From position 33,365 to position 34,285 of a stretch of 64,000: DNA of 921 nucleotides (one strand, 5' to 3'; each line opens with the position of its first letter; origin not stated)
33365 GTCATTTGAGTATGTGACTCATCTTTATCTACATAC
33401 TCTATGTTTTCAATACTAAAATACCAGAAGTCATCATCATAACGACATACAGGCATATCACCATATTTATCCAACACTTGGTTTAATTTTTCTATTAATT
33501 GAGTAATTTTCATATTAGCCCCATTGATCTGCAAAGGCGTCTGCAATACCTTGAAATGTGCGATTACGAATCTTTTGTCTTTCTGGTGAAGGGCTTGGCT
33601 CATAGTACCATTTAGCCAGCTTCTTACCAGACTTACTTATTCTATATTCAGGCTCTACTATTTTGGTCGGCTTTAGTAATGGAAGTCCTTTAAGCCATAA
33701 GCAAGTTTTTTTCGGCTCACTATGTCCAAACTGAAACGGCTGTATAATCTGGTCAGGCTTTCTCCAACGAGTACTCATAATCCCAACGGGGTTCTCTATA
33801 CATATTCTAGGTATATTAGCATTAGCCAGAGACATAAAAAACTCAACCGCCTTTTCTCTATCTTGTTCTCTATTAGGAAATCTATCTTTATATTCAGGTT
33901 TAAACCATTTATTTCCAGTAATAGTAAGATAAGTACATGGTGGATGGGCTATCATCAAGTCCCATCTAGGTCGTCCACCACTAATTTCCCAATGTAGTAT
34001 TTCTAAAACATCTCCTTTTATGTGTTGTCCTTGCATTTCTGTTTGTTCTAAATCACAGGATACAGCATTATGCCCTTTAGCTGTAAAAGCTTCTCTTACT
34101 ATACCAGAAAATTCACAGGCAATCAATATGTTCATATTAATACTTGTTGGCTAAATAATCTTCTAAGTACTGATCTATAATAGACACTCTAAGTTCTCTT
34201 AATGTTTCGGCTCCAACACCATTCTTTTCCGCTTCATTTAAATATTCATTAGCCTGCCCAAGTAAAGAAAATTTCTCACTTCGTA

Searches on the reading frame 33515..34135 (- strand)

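Call 28: search_protein_families(library=phrogs, proteins=[window:33515-34135:-], max_evalue=0.001)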
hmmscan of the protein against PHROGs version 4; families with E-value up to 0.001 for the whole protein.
window:33515-34135:- (206 aa): 3 families
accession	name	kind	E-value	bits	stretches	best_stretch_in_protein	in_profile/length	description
phrog_757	-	other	8.9e-66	222.5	1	1-206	15-219/247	DNA methyltransferase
phrog_27471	-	unknown function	6.9e-33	113.7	1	106-206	3-93/93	-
phrog_363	-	other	0.00055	20.2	1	19-131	73-180/327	DNA methyltransferase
